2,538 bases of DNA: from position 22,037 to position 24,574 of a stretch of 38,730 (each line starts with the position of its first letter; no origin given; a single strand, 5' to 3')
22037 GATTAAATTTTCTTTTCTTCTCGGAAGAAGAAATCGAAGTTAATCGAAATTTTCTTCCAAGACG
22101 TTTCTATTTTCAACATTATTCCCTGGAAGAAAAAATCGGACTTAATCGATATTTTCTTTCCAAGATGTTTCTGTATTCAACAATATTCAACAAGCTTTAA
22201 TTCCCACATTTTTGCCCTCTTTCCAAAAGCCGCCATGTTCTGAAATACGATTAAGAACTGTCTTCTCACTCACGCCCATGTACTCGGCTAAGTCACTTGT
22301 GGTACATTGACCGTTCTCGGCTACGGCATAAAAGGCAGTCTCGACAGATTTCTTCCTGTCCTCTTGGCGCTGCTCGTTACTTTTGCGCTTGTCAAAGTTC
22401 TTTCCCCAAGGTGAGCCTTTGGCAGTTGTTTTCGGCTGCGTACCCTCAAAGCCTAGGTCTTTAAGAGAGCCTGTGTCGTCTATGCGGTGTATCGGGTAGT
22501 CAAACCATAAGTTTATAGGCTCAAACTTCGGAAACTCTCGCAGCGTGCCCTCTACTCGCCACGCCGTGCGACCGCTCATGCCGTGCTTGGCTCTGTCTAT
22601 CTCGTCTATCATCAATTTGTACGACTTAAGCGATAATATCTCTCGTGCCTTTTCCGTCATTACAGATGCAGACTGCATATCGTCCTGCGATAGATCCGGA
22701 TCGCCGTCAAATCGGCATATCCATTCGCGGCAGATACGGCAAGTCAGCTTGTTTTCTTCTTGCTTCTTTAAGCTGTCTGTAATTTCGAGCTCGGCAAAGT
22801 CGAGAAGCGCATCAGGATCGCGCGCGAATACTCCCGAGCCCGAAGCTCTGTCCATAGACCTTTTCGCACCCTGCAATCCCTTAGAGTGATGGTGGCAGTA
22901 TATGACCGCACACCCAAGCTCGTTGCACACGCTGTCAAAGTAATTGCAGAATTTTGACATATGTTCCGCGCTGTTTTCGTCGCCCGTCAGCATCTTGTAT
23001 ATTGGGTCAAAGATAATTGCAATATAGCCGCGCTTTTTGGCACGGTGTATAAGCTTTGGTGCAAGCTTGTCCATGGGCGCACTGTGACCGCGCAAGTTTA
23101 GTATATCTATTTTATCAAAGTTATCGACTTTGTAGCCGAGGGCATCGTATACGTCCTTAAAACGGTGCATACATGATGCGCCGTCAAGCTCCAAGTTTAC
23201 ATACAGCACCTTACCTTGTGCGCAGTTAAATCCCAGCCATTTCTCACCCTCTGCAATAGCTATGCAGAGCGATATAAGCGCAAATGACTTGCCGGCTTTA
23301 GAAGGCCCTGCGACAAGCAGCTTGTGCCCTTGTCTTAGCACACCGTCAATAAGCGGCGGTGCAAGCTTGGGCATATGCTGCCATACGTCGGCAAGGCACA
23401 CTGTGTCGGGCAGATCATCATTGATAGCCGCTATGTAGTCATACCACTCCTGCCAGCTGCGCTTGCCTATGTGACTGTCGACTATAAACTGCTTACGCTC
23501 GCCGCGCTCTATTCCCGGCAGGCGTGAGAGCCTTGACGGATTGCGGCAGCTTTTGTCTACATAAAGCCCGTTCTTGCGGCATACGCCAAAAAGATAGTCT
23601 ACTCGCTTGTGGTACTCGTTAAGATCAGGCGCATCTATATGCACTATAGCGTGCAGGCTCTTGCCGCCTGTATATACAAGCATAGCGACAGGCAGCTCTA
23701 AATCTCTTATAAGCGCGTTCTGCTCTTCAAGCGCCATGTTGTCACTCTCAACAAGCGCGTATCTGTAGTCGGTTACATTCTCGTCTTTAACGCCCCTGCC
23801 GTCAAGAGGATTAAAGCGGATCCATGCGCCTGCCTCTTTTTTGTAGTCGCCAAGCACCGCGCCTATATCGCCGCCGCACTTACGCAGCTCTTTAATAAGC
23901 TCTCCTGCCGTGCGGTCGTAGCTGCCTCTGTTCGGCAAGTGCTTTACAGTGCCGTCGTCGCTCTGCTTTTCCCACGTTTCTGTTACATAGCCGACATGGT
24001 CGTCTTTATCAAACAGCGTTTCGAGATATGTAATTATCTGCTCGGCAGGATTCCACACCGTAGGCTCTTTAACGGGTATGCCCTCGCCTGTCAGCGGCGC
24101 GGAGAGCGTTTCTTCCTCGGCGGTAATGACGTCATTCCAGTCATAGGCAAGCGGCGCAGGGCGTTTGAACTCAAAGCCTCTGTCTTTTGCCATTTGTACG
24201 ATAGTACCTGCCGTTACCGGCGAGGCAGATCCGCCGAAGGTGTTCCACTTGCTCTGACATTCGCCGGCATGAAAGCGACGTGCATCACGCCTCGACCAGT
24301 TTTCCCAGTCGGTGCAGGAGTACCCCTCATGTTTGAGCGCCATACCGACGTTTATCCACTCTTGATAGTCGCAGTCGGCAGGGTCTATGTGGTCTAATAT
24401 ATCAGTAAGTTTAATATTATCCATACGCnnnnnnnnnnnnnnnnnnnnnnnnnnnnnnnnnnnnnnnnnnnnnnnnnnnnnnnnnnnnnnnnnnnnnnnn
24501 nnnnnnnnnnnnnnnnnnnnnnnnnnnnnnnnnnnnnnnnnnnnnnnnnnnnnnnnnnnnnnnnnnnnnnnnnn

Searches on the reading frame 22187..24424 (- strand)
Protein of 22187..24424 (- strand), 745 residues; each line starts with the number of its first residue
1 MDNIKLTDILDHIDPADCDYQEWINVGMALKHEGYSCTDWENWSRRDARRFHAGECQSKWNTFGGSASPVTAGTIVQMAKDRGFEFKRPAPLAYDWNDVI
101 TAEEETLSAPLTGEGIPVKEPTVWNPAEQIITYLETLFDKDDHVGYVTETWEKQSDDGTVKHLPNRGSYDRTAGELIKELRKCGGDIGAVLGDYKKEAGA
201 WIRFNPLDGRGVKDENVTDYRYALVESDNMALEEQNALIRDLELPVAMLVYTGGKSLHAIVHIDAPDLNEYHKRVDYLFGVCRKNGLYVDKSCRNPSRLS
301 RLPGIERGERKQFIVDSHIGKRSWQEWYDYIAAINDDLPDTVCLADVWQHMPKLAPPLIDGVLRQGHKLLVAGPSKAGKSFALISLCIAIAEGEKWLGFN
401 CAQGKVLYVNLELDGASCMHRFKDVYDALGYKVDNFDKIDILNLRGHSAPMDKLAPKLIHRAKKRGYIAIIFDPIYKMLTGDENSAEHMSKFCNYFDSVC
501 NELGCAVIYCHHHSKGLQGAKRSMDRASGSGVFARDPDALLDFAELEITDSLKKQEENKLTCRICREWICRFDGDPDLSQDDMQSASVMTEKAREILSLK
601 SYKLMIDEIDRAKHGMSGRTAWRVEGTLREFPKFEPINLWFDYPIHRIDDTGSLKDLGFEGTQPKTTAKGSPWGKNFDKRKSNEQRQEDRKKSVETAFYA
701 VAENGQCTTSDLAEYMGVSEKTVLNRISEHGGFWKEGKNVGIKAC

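Call 7: search_protein_families(library=pfam, proteins=[window:22187-24424:-], max_evalue=0.01)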
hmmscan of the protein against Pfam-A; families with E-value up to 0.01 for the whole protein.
window:22187-24424:- (745 aa): 2 families
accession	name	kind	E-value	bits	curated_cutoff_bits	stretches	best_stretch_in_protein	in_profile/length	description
PF13481.12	AAA_25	-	2.8e-27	96.1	27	1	356-516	23-193/195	AAA domain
PF08707.16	PriCT_2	-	6.6e-22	78.1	22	1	7-79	2-77/77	Primase C terminal 2 (PriCT-2)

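Call 8: search_protein_families(library=phrogs, proteins=[window:22187-24424:-], max_evalue=0.001)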
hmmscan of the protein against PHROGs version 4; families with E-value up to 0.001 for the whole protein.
window:22187-24424:- (745 aa): 13 families
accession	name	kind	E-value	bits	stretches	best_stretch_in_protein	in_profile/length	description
phrog_2597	-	DNA, RNA and nucleotide metabolism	0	1107.9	1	3-740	4-739/747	DNA primase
phrog_906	-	DNA, RNA and nucleotide metabolism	1.5e-22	81.2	1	345-530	507-683/872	DNA polymerase/primase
phrog_3123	-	unknown function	1.6e-13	51.1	1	358-530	333-523/583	-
phrog_2850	-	unknown function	4e-11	43.5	1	371-516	163-310/465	-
phrog_239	-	DNA, RNA and nucleotide metabolism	6e-11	43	1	358-539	351-549/801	DNA primase/helicase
phrog_29234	-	unknown function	3.8e-08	32.8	1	6-85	243-322/887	-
phrog_25693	-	unknown function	4.5e-08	33.1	1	359-532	43-227/405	-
phrog_6012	-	DNA, RNA and nucleotide metabolism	7.8e-08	32.9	1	349-530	127-313/447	DNA helicase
phrog_3228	-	DNA, RNA and nucleotide metabolism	8.4e-08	32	1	329-531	343-542/766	replicative helicase-primase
phrog_1284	-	unknown function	1.2e-07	32.4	1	358-487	27-150/306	-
phrog_19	-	DNA, RNA and nucleotide metabolism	1.3e-06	28.6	1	361-536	348-530/621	DnaB-like replicative helicase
phrog_1156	-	DNA, RNA and nucleotide metabolism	3.6e-05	23.5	1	6-88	230-322/855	DNA primase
phrog_3022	-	DNA, RNA and nucleotide metabolism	0.00027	20.5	1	6-120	212-350/788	DNA primase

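Call 11: find_related_loci(query=window:22187-24424:-, collection=genome_contigs, flank=4000)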
Query window:22187-24424:- (745 aa) in genome_contigs; peptide patterns used: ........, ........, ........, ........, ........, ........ (x = any residue, [..] = any of these).
141 stretches matched a pattern; 9 encode a relative of the query (tblastn E <= 1e-3); 8 distinct loci.
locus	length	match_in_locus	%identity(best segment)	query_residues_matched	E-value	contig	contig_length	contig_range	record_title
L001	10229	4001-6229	98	3-745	0e+0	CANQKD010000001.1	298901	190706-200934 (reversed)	MAG: uncultured Clostridia bacterium isolate Lapin-026__bin63 genome assembly, contig: Lapin-026__NODE_8_length_298901_c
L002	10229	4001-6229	97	3-745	0e+0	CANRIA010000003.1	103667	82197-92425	MAG: uncultured Clostridia bacterium isolate Lapin-023__bin13 genome assembly, contig: Lapin-023__NODE_246_length_103667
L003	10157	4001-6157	57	2-723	0e+0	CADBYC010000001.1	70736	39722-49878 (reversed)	MAG: uncultured Ruminococcus sp. isolate RUG14402 genome assembly, contig: RUG14402_asm_1, whole genome shotgun sequence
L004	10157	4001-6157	57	2-723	0e+0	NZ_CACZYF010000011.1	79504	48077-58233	MAG: uncultured Ruminococcus sp. isolate RUG13059, whole genome shotgun sequence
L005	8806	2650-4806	57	2-723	0e+0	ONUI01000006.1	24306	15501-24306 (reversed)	uncultured Clostridiales bacterium isolate RUG641 genome assembly, contig: scaffold_1000, whole genome shotgun sequence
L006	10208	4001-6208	56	1-742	0e+0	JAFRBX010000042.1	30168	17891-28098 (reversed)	MAG: Ruminococcus sp. isolate RGIG2355 Goat_Ileum-2__c153099, whole genome shotgun sequence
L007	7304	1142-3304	56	2-723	0e+0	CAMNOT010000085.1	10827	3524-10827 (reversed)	MAG: uncultured Clostridia bacterium isolate SRR873599_bin.74_metaWRAP_v1.3_MAG genome assembly, contig: ERZ1756080.1355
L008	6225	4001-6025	57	2-682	0e+0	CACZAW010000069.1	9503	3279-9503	MAG: uncultured Ruminococcus sp. isolate RUG12451 genome assembly, contig: RUG12451_asm_69, whole genome shotgun sequenc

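Call 22: find_related_loci(query=A1, collection=viral_contigs, flank=3000)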
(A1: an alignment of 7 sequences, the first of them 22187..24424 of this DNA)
Query A1 (745 aa) in viral_contigs; peptide patterns used: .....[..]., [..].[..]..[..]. (x = any residue, [..] = any of these).
600 stretches matched a pattern (row limit reached: there are more); 553 encode a relative of the query (tblastn E <= 1e-3); the best 80 are kept; 80 distinct loci.
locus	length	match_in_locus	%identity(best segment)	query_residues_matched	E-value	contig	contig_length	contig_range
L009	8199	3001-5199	64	1-743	0e+0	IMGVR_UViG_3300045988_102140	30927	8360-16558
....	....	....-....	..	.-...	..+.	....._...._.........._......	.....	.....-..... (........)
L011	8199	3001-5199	63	2-744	0e+0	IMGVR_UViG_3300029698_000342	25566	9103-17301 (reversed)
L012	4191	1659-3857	64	1-743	0e+0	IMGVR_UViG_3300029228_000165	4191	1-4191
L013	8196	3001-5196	64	1-742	0e+0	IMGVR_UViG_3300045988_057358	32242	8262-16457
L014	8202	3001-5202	64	1-744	0e+0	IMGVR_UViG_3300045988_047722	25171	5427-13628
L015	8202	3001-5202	64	1-744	0e+0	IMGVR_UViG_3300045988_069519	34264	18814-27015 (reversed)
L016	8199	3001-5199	64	1-743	0e+0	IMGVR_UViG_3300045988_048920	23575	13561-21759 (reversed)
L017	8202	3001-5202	64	1-744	0e+0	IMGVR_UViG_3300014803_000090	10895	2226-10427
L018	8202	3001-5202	64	1-744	0e+0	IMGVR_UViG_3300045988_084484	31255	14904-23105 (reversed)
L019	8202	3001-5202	64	1-744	0e+0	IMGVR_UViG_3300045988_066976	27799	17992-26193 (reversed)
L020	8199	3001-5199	63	1-743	0e+0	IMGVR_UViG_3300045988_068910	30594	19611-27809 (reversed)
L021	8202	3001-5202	64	1-744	0e+0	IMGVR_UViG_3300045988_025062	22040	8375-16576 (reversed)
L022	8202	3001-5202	64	1-744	0e+0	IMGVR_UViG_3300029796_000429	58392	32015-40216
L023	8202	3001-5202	64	1-744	0e+0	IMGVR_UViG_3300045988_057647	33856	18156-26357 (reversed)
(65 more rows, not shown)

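Call 29: search_solved_structures(query=window:22187-24424:-, max_evalue=1)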
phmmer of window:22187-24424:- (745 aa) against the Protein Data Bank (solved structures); distinct sequences matched with E-value up to 1: 1.
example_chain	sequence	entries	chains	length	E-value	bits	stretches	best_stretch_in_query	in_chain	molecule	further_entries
1g8y_A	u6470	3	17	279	3.4e-06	28.8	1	355-533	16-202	REGULATORY PROTEIN REPA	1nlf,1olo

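Call 43: find_homologous_proteins(query=window:22187-24424:-, max_evalue=1e-10)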
Query window:22187-24424:- (745 aa): 8000 proteins with E <= 1e-10 among 8000 candidates; the best 120 are listed.
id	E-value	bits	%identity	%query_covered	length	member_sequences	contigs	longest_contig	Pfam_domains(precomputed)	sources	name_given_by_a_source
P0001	0.0e+0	1744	98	100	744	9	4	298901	PF08707.17,PF13481.13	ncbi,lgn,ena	-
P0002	0.0e+0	1161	67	99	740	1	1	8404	PF08707.17,PF13481.13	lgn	-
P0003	0.0e+0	1159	67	99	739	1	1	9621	PF08707.17,PF13481.13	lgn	-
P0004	0.0e+0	1154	67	100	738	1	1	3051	PF08707.17,PF13481.13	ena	-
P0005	0.0e+0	1153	66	99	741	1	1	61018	PF08707.17,PF13481.13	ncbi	-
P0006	0.0e+0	1152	66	99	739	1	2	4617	PF08707.17,PF13481.13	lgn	-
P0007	0.0e+0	1150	66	100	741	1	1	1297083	PF08707.17,PF13481.13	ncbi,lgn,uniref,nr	ncbi:AAA family ATPase [Ruminococcus sp. Marseille-P6503]|uniref:AAA family ATPase n=1 Tax=Ruminococ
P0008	0.0e+0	1148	66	100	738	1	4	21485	PF08707.17,PF13481.13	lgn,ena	-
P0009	0.0e+0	1148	66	100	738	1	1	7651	PF08707.17,PF13481.13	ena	-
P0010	0.0e+0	1147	66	100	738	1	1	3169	PF08707.17,PF13481.13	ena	-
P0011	0.0e+0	1147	66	100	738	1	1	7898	PF08707.17,PF13481.13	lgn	-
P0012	0.0e+0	1147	65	99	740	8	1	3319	PF08707.17,PF13481.13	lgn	-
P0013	0.0e+0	1146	66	100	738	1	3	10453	PF08707.17,PF13481.13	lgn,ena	-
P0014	0.0e+0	1146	66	100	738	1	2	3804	PF08707.17,PF13481.13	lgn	-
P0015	0.0e+0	1144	66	100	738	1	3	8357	PF08707.17,PF13481.13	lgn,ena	-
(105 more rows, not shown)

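Call 53: predict_structure(alignment_id=A2)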
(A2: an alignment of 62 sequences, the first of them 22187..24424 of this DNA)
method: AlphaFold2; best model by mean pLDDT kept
length: 745 residues; sequences in the alignment: 62
mean_pLDDT: 71.2   pTM: 0.48
mean pLDDT of the five models: 71.2, 70.3, 69.8, 68.9, 65.8
residues with pLDDT >= 90: 82; 70-90: 383; 50-70: 137; < 50: 143
segments of 3 or more residues with pLDDT < 50: 88-96, 98-113, 357-375, 482-485, 512-543, 624-637, 639-680
pLDDT, mean of each block of 10 residues (from residue 1): 68 88 90 88 87 86 70 85 65 42 34 64 90 89 71 70 60 86 82 73 64 59 87 90 92 89 86 89 87 69 85 91 88 81 88 60 37 45 79 73 85 77 75 87 75 73 80 62 52 60 61 40 36 35 52 73 86 70 82 86 88 65 45 44 37 35 29 33 73 87 88 85 85 85 81
secondary structure, 60 per line:
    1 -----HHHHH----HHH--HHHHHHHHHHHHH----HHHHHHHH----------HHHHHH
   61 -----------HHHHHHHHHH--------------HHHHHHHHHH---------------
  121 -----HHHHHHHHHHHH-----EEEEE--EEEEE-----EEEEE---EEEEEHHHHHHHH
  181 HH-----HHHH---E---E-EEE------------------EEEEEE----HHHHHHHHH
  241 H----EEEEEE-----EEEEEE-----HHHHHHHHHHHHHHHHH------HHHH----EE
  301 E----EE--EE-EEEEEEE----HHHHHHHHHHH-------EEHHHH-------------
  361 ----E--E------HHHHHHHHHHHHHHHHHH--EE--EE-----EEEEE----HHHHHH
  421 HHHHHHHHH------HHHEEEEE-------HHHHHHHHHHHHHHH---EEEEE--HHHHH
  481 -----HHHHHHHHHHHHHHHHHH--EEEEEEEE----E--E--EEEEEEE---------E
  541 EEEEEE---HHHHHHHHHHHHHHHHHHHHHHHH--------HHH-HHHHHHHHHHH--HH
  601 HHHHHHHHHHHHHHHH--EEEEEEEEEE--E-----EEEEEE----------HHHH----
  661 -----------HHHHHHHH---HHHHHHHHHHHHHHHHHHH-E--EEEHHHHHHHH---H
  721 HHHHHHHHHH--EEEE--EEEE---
elements in order (helices of 4 or more, strands of 3 or more residues): H6-10 H20-32 H37-44 H55-60 H72-81 H96-105 H126-137 E143-147 E150-154 E160-164 E168-172 H173-182 H188-191 E201-203 E222-227 H232-241 E246-251 E257-262 H268-284 H291-294 E299-301 E313-319 H324-334 H344-347 H375-392 E406-410 H415-429 E439-443 H451-465 E469-473 H476-480 H486-503 E506-513 E524-530 E540-546 H550-573 H586-596 H599-616 E619-628 E637-642 H653-656 H672-679 H683-701 E706-708 H709-716 H720-730 E733-736 E739-742

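Call 57: fold_search(model_id=the predicted structure, library=pdb)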
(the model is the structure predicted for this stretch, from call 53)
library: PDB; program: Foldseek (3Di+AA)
matches with E <= 10: 1119; with E <= 0.001: 16
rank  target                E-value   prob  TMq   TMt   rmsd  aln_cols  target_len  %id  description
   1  6zp9_A                4.3e-05  1.00  0.18  0.64   6.4       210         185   18  Cyanophage S-2L Primase-Polymerase (PrimPol), AEP domain (PP-N190) (released 2021-03-03)
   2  1g8y_A                5.1e-05  1.00  0.18  0.47  13.8       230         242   21  CRYSTAL STRUCTURE OF THE HEXAMERIC REPLICATIVE HELICASE REPA OF PLASMID RSF1010 (released 2001-02-14)
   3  1olo_A                7.0e-05  1.00  0.18  0.48  15.4       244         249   18  Hexameric Replicative DNA Helicase RepA from Plasmid RSF1010 - Cubic Crystal Structure (released 2003-09-19)
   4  1nlf_A                9.7e-05  1.00  0.17  0.44  16.1       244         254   19  Crystal Structure of DNA Helicase RepA in complex with sulfate at 1.95 A resolution (released 2003-04-29)
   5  2zud_A                1.2e-04  1.00  0.16  0.34   6.2       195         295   15  Crystal Structure of Left-handed RadA Filament (released 2009-04-07)
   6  3h20                  2.8e-04  1.00  0.18  0.41   6.9       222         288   14  Crystal structure of primase RepB' (released 2009-04-28)
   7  8fwi_A                3.0e-04  1.00  0.17  0.21  21.4       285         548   13  Structure of dodecameric KaiC-RS-S413E/S414E solved by cryo-EM (released 2023-03-22)
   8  8gja_B                3.5e-04  0.99  0.14  0.28  15.1       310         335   13  RAD51C-XRCC3 structure (released 2023-08-16)
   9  4ckb_D                4.6e-04  0.41  0.12  0.11  28.6       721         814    9  Vaccinia virus capping enzyme complexed with GTP and SAH (released 2014-03-19)
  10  4hyy_A                5.1e-04  1.00  0.15  0.37   7.2       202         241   13  Filament of octameric rings of DMC1 recombinase from Homo sapiens (released 2013-04-10)
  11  2zuc_A                5.4e-04  1.00  0.15  0.33   7.5       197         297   13  Crystal structure of left-handed RadA filament (released 2009-04-07)
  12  8qqe_A                6.0e-04  1.00  0.14  0.30   7.3       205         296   14  Crystal structure of the complex between DMC1 and the PhePP domain of BRCA2 (released 2024-06-19)
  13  8qqe_B                6.7e-04  1.00  0.14  0.35   7.3       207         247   14  Crystal structure of the complex between DMC1 and the PhePP domain of BRCA2 (released 2024-06-19)
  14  8dba_I                7.1e-04  1.00  0.17  0.24  18.1       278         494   12  Crystal structure of dodecameric KaiC (released 2023-03-22)
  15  2zud_B                7.5e-04  1.00  0.16  0.35   5.9       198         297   15  Crystal Structure of Left-handed RadA Filament (released 2009-04-07)
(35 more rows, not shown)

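Call 63: find_related_loci(query=L005:2644-4890:+, collection=viral_contigs, flank=1500)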
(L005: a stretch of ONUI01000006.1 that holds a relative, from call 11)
Query L005:2644-4890:+ (748 aa) in viral_contigs; peptide patterns used: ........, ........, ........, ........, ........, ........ (x = any residue, [..] = any of these).
16 stretches matched a pattern; 16 encode a relative of the query (tblastn E <= 1e-3); 15 distinct loci.
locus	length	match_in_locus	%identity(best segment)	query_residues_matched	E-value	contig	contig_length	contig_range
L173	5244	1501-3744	100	1-748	0e+0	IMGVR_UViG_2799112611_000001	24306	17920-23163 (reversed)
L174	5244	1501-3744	94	1-748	0e+0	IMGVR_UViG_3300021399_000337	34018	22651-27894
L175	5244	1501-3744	94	1-748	0e+0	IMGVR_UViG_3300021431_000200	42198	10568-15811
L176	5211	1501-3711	58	7-736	0e+0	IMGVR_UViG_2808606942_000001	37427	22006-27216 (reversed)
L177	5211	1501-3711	58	7-736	0e+0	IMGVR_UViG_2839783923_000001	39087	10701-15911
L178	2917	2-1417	96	277-748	0e+0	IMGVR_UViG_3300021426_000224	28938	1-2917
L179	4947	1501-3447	50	1-726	0e+0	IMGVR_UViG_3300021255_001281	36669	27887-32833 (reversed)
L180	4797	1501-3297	53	1-663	0e+0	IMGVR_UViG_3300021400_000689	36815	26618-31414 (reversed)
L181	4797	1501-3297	53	1-663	0e+0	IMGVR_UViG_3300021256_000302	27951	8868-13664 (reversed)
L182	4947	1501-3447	50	1-726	0e+0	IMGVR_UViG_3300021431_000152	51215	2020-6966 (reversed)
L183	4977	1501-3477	52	4-740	0e+0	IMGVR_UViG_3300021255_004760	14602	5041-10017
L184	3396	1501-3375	51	90-727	0e+0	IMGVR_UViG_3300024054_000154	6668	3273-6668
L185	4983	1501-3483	53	11-746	9e-178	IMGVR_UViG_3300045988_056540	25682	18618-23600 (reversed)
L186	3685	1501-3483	52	11-746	0e+0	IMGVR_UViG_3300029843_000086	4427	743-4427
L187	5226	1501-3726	65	1-746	0e+0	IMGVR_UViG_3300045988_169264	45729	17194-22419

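Call 77: search_dna_similar(query=window:22187-24424:-, collection=plasmids, mode=protein, max_rows=25, max_evalue=1e-20)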
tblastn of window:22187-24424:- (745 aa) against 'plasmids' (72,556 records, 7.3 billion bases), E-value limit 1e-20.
Records with a match: 1; places in all: 1; records where one place covers at least 80% of the query: 1.
Best place of each record, by identity: <60% 1.
By first word of the organism name: Paenibacillus 1.
By predicted mobility (MOB-suite, as given by PLSDB): non-mobilizable 1.
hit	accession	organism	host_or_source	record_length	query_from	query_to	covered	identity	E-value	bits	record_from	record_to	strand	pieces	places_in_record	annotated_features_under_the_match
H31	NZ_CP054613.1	Paenibacillus cellulosilyticus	cell culture,soil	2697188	4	731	98%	56.2%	0e+0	837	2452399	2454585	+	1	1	none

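Call 78: search_dna_similar(query=window:22187-24424:-, collection=phages, mode=protein, max_rows=60, rows=spread, max_evalue=1e-10)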
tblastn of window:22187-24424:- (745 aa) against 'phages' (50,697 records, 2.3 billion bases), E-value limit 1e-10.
Records with a match: 68; places in all: 68; records where one place covers at least 80% of the query: 55.
Best place of each record, by identity: 60-80% 2; <60% 66.
By first word of the organism name: Streptococcus 41; Paenibacillus 7; Bacteriophage 3; Faecalibacterium 3; Bacillus 2; Enterococcus 2; Gordonia 2; Listonella 2; Vibrio 2; Lactococcus 2; and 2 more.
By host as written in the record: - 5; Paenibacillus larvae NRRL 2605 5; Paenibacillus larvae 2; Faecalibacterium prausnitzii 2; Enterococcus faecalis 2; Gordonia terrae NRRL B-16283 2; Listonella pelagia 2; Varecia variegata 1; and 47 more.
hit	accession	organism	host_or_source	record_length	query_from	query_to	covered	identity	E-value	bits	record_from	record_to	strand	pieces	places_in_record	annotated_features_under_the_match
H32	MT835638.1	Bacteriophage sp.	human fecal samples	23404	6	744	99%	60.2%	0e+0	902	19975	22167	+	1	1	record has no annotation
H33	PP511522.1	Dulem virus 35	Varecia variegata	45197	6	740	99%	56.8%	0e+0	865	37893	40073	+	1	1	helicase replication protein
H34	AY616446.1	Bacillus phage BCASJ1c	-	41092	1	733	98%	57.0%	0e+0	842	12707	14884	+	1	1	22: 22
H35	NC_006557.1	Bacillus phage BCASJ1c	Bacillus clarkii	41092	1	733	98%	57.0%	0e+0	842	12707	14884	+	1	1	DNA primase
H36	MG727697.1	Paenibacillus phage Dragolir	Paenibacillus larvae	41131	4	743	99%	55.8%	0e+0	842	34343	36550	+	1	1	DNA primase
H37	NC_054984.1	Paenibacillus phage Dragolir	Paenibacillus larvae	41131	4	743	99%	55.8%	0e+0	842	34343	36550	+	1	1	DNA primase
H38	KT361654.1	Paenibacillus phage Vegas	Paenibacillus larvae NRRL 2605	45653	4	731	98%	56.5%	0e+0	850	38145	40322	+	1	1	DNA primase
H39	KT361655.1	Paenibacillus phage Hayley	Paenibacillus larvae NRRL 2605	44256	4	731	98%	56.5%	0e+0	850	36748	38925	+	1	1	DNA primase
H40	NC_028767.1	Paenibacillus phage Vegas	Paenibacillus larvae NRRL 2605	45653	4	731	98%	56.5%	0e+0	850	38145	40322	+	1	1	DNA primase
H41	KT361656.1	Paenibacillus phage Vadim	Paenibacillus larvae NRRL 2605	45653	4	731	98%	56.5%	0e+0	848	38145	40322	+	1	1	DNA primase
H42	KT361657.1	Paenibacillus phage Diane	Paenibacillus larvae NRRL 2605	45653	4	731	98%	56.3%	0e+0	846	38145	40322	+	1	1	DNA primase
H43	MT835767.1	Bacteriophage sp.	human fecal samples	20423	100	743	86%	63.4%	0e+0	863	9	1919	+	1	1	record has no annotation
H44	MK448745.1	Streptococcus phage Javan381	Streptococcus parasanguinis SRR387741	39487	2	734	98%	55.3%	0e+0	833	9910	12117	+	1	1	replicative DNA helicase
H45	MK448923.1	Streptococcus phage Javan380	Streptococcus parasanguinis SRR387738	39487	2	734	98%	55.3%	0e+0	833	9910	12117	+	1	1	replicative DNA helicase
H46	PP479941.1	Faecalibacterium phage Aster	Faecalibacterium sp. HTF-238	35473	5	743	99%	54.5%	0e+0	788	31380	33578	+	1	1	hypothetical protein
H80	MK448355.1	Streptococcus satellite phage Javan2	Streptococcus acidominimus ATCC_51725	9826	336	732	53%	24.5%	2e-20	103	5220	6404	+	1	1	replicative DNA helicase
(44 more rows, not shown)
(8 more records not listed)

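Call 79: get_annotated_region(hit=H80, flank=1500)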
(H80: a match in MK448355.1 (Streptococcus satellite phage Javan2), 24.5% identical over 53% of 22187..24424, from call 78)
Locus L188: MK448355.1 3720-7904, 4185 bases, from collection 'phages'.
description: Streptococcus satellite phage Javan2, complete genome.
organism: Streptococcus satellite phage Javan2 (NCBI taxid 2558562)
taxonomy: Viruses
host: Streptococcus acidominimus ATCC_51725; source: -; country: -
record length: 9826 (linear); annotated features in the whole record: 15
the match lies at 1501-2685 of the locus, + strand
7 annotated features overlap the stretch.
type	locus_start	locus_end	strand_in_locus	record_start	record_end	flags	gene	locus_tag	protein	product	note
CDS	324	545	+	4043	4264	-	-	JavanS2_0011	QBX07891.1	hypothetical protein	-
CDS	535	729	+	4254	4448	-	-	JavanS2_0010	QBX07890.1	hypothetical protein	-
CDS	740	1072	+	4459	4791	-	-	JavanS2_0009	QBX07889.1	hypothetical protein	-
CDS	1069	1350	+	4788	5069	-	-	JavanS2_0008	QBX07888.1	hypothetical protein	-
CDS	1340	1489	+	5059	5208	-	-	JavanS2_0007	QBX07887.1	hypothetical protein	-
CDS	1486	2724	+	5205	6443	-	-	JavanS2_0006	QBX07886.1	replicative DNA helicase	replicative DNA helicase, repA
CDS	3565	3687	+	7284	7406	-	-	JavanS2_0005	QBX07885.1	hypothetical protein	-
